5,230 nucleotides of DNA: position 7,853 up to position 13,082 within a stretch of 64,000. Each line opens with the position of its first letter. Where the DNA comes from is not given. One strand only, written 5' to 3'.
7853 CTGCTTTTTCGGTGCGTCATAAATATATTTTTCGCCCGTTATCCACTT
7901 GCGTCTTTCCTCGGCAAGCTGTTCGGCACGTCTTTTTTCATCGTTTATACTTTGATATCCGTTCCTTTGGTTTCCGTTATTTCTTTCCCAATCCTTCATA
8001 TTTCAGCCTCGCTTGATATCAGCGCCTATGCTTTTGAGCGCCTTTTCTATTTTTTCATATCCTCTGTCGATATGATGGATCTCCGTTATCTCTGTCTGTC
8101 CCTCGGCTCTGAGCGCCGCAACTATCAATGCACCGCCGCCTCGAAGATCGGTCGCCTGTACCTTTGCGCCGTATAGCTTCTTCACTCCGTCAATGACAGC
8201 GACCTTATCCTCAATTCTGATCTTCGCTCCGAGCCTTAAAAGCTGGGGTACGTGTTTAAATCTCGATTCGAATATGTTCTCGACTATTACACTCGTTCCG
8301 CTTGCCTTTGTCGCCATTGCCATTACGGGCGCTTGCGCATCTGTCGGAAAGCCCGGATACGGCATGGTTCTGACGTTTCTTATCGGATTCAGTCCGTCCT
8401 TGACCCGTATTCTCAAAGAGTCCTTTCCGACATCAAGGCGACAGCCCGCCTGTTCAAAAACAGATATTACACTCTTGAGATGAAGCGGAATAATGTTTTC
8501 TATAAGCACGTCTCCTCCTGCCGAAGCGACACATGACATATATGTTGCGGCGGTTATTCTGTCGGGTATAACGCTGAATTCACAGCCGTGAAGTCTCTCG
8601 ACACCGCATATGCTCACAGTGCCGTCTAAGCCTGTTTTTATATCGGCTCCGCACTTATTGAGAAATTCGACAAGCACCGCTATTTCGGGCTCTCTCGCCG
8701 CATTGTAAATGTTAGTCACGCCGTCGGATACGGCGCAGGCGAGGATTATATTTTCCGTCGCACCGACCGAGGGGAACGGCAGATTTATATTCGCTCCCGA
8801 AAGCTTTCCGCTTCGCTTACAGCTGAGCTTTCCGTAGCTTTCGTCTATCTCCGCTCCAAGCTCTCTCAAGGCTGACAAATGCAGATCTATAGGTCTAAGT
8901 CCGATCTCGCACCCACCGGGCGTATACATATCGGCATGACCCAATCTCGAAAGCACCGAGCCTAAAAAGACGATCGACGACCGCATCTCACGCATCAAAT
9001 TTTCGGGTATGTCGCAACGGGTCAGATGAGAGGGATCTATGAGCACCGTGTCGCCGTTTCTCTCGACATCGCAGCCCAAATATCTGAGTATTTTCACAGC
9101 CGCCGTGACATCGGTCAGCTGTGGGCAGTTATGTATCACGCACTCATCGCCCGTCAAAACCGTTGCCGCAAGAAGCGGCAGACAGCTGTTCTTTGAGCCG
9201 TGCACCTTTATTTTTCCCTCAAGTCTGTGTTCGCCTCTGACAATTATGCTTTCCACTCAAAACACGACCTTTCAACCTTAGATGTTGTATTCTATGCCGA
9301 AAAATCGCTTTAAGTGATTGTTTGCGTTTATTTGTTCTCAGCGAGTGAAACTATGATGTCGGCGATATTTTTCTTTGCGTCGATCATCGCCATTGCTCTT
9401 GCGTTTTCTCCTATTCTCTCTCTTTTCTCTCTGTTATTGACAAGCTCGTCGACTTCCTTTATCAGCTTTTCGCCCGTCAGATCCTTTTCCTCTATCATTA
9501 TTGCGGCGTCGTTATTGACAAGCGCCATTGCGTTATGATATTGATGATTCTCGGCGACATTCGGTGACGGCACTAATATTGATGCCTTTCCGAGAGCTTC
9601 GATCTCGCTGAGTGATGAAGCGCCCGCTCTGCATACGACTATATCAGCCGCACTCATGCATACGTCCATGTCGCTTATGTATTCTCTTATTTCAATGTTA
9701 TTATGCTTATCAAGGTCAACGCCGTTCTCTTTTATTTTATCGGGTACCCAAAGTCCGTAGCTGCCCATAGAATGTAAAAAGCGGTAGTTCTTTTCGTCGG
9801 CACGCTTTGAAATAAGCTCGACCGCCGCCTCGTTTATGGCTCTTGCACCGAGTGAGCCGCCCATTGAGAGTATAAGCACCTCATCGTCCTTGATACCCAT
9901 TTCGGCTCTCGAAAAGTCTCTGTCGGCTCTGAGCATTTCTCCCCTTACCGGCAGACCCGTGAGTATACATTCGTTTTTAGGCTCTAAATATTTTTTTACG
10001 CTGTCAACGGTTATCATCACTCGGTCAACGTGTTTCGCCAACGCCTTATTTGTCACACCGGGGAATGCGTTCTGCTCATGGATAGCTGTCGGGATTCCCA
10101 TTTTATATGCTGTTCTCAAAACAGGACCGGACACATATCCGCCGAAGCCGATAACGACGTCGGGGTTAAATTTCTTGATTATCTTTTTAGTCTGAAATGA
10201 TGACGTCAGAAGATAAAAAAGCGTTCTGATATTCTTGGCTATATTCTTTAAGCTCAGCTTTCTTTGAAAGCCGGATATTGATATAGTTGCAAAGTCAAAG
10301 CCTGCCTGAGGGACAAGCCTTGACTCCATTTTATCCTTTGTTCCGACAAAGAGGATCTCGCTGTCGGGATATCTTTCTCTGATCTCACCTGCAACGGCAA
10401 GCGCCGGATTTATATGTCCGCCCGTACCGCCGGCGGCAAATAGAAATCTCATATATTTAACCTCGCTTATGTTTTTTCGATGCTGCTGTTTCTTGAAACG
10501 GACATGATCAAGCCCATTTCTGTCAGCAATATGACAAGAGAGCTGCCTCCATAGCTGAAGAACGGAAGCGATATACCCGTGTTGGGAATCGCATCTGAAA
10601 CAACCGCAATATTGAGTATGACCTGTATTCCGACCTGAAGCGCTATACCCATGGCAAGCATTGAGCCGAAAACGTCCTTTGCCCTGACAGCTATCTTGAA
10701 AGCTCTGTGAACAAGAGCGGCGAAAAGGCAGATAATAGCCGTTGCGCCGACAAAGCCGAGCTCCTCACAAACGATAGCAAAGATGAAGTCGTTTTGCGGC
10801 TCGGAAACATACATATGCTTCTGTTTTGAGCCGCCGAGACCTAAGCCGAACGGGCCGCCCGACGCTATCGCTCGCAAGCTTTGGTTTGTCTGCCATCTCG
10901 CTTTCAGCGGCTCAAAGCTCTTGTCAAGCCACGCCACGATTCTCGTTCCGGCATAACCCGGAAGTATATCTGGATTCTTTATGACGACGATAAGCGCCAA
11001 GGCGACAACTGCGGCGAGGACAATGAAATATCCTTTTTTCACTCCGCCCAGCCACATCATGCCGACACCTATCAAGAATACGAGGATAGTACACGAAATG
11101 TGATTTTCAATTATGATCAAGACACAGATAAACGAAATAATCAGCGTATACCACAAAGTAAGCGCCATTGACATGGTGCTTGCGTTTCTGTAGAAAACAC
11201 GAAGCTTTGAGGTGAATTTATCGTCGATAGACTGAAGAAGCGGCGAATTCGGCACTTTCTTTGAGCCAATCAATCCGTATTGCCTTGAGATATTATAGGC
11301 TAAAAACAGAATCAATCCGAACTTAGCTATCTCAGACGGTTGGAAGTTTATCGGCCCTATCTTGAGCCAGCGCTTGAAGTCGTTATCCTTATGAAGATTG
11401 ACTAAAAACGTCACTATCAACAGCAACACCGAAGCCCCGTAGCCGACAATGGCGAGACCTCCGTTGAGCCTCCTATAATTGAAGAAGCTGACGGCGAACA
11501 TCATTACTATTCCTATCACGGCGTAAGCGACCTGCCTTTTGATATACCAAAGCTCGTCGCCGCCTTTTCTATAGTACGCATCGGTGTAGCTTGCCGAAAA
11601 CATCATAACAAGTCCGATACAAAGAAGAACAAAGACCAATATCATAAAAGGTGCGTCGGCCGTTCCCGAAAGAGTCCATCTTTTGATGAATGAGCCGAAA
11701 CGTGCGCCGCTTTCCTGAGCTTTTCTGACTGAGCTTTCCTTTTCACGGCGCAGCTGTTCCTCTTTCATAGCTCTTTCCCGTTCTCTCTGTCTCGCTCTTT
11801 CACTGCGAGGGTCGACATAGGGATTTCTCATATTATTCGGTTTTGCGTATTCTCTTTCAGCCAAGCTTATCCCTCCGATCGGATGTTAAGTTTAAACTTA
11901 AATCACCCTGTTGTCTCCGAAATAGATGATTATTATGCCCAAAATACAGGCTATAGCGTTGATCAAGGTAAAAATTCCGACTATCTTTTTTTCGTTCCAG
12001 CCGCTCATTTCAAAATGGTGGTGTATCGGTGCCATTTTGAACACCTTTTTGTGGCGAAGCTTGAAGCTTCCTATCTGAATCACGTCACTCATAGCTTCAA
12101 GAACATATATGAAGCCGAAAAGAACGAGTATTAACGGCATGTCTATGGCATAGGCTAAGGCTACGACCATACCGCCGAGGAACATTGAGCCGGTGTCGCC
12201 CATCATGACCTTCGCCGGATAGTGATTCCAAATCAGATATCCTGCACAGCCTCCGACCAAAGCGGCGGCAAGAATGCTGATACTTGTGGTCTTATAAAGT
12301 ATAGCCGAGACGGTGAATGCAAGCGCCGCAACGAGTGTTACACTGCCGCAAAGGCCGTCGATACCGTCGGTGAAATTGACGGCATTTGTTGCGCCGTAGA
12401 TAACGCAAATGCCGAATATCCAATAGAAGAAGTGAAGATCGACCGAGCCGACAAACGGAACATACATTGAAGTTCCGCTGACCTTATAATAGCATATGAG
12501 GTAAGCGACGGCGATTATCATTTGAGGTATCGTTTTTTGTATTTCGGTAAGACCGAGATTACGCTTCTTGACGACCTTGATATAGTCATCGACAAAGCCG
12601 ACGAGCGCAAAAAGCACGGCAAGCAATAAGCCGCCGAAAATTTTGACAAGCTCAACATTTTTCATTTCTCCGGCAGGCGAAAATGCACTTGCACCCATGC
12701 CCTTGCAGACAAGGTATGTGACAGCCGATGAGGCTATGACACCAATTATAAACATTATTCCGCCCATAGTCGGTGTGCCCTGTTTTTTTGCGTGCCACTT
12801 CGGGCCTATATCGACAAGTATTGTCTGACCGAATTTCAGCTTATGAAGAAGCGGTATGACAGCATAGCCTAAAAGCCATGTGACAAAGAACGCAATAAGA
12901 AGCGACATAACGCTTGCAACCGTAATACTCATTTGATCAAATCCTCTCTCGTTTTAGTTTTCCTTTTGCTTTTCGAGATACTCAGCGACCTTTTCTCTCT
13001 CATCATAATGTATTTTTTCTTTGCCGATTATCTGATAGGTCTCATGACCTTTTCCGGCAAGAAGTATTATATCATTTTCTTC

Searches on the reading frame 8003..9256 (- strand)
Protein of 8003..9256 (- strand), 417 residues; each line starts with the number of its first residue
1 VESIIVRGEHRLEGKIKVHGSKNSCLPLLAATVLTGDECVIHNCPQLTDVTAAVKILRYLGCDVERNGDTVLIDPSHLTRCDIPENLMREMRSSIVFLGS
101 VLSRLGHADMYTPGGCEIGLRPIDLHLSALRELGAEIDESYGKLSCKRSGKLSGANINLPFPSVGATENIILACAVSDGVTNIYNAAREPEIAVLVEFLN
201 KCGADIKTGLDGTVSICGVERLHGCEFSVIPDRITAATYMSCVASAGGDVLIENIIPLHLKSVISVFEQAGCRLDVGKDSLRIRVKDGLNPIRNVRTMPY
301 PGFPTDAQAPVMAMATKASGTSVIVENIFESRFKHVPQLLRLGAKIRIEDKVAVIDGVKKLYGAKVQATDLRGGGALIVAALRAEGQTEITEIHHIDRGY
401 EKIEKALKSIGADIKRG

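Call 71: search_protein_families(library=pfam, proteins=[window:8003-9256:-], max_evalue=0.0001)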
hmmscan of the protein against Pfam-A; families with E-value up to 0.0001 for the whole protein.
window:8003-9256:- (417 aa): 1 family
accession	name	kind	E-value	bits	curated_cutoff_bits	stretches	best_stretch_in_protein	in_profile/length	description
PF00275.25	EPSP_synthase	-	5.6e-95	319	22.8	1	7-406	2-416/417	EPSP synthase (3-phosphoshikimate 1-carboxyvinyltransferase)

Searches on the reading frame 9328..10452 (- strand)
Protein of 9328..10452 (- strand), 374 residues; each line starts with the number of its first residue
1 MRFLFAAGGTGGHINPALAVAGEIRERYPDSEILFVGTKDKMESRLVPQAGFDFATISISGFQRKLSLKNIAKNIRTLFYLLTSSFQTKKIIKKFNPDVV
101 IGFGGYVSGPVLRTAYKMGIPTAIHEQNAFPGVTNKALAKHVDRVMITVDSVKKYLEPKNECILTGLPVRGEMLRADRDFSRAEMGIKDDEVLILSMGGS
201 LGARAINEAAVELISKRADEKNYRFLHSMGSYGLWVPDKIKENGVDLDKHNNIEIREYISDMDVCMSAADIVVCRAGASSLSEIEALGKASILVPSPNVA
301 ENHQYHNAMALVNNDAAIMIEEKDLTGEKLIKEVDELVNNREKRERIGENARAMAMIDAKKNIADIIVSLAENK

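Call 56: search_protein_families(library=pfam, proteins=[window:9328-10452:-], max_evalue=0.0001)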
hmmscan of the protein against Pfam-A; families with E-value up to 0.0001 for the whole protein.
window:9328-10452:- (374 aa): 2 families
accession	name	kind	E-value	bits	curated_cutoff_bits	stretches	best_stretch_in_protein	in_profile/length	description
PF04101.22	Glyco_tran_28_C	-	6.8e-38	130.7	22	1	194-361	2-164/166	Glycosyltransferase family 28 C-terminal domain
PF03033.26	Glyco_transf_28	-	3.6e-36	124.7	26.2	1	3-147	1-139/139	Glycosyltransferase family 28 N-terminal domain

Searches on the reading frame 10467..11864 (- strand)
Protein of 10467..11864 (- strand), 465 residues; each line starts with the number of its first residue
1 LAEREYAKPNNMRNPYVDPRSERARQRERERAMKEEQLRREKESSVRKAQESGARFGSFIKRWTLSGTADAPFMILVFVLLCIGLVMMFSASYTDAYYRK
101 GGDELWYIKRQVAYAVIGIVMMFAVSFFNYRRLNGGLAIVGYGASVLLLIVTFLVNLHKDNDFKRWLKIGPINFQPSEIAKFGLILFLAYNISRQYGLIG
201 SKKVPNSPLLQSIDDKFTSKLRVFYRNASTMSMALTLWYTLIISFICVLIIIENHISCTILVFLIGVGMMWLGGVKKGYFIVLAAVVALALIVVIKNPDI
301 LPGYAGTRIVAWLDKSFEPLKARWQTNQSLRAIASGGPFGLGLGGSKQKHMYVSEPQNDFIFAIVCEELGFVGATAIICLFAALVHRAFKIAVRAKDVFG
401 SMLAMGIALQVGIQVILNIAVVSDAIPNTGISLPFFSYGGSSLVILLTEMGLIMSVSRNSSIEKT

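Call 71: search_protein_families(library=pfam, proteins=[window:10467-11864:-], max_evalue=0.0001)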
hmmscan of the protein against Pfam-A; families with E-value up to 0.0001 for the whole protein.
window:10467-11864:- (465 aa): 1 family
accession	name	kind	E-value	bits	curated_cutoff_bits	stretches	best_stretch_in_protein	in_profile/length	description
PF01098.24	FTSW_RODA_SPOVE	-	2.1e-82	277.4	26.4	1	74-460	4-354/356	Cell cycle protein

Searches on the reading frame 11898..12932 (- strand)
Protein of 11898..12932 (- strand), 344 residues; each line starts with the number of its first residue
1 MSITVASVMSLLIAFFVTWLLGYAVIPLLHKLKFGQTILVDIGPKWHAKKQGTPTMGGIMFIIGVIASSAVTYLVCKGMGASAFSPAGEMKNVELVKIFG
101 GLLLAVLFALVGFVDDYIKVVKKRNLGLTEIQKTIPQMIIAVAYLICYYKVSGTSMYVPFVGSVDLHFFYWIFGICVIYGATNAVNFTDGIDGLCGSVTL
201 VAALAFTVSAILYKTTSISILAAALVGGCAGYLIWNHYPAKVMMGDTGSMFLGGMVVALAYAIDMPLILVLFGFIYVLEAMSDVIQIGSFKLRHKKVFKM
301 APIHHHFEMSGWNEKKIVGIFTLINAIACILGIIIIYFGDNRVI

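Call 71: search_protein_families(library=pfam, proteins=[window:11898-12932:-], max_evalue=0.0001)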
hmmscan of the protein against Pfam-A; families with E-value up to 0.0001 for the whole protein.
window:11898-12932:- (344 aa): 2 families
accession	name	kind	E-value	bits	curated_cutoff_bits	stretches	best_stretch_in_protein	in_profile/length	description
PF00953.26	Glycos_transf_4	-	1.7e-36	126.1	27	1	100-262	3-158/160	Glycosyl transferase family 4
PF10555.14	MraY_sig1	-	3.3e-05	23.6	20.1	1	50-62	1-13/13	Phospho-N-acetylmuramoyl-pentapeptide-transferase signature 1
